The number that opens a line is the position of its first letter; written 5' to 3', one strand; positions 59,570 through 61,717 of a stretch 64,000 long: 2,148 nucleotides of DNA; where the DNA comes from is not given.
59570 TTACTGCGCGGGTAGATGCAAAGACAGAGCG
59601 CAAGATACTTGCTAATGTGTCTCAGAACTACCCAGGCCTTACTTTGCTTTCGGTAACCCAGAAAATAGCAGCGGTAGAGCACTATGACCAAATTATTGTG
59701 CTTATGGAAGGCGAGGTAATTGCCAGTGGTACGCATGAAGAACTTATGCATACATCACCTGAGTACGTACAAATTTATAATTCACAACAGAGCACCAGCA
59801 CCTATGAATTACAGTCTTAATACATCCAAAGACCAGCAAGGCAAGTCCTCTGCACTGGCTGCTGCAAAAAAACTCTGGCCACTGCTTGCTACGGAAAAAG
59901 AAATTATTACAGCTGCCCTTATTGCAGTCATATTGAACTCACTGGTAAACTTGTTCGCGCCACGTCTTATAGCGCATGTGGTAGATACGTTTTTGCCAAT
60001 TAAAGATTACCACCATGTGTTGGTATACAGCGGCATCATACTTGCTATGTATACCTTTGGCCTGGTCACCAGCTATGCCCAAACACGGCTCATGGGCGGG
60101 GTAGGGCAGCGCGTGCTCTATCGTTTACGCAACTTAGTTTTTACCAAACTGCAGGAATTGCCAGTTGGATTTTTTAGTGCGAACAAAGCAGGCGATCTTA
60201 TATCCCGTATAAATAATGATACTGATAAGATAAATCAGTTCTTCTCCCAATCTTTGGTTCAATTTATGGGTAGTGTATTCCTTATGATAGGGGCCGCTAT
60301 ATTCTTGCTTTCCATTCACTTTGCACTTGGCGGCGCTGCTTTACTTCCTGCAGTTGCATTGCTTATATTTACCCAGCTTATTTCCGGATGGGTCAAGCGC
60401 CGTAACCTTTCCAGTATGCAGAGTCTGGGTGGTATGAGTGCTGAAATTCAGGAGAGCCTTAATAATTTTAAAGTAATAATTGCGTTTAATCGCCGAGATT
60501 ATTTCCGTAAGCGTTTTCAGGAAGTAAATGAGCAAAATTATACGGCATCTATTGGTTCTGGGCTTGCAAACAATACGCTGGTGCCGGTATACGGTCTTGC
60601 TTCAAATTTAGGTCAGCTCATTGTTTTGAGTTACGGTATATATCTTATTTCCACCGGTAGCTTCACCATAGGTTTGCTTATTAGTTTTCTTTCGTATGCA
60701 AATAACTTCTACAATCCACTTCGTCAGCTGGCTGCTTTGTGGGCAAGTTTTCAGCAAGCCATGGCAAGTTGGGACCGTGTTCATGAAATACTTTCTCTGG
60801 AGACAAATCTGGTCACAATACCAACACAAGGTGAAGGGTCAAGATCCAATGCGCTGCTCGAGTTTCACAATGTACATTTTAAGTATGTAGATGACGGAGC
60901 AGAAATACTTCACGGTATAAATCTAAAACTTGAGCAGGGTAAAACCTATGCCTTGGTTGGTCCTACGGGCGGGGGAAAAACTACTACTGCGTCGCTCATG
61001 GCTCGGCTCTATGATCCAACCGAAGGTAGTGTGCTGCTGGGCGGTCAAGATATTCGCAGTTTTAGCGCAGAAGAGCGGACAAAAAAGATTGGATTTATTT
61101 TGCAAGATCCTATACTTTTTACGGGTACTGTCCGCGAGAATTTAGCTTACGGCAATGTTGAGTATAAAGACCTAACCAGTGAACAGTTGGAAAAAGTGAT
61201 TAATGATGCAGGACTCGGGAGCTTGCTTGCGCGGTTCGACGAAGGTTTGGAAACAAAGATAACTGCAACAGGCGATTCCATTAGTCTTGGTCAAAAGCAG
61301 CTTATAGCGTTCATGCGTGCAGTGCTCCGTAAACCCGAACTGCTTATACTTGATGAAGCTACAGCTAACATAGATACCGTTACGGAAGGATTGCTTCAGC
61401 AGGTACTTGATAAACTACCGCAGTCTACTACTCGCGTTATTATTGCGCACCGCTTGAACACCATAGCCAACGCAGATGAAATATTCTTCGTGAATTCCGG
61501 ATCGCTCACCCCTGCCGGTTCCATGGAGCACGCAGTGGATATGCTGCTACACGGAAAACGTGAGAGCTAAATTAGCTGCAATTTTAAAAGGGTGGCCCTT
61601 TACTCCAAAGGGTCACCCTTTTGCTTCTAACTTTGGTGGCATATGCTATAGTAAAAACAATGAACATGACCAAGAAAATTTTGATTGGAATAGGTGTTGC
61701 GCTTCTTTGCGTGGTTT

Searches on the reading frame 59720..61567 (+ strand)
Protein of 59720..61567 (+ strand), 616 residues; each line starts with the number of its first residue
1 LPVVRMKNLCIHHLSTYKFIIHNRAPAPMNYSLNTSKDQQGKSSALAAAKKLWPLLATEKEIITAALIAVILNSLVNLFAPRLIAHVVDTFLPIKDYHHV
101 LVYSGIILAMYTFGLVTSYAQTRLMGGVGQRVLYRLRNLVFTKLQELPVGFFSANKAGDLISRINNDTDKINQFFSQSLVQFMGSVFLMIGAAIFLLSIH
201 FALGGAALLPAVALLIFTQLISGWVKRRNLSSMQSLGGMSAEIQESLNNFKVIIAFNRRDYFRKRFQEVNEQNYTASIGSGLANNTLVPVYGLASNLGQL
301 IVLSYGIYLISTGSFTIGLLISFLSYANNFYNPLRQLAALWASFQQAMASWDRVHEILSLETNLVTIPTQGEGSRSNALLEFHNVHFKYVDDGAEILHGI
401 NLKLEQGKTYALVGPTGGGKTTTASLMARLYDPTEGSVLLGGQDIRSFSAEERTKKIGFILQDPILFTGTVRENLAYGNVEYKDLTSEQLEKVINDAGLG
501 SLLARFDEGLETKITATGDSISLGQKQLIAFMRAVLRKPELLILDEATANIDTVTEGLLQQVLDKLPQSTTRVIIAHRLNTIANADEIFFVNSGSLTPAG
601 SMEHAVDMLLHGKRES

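Call 54: search_protein_families(library=pfam, proteins=[window:59720-61567:+], max_evalue=0.001)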
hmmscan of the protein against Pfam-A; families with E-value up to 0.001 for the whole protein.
window:59720-61567:+ (616 aa): 4 families
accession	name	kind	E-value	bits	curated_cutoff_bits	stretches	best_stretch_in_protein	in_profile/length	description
PF00664.28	ABC_membrane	-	1.3e-50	173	28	1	65-333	3-273/274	ABC transporter transmembrane region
PF00005.33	ABC_tran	-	3.4e-29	102.6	25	1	397-549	1-137/137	ABC transporter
PF00448.28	SRP54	-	0.00023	21.3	22.7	1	409-496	3-90/196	SRP54-type protein, GTPase domain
PF02463.25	SMC_N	-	0.00044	20.2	40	1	405-591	135-211/220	RecF/RecN/SMC N terminal domain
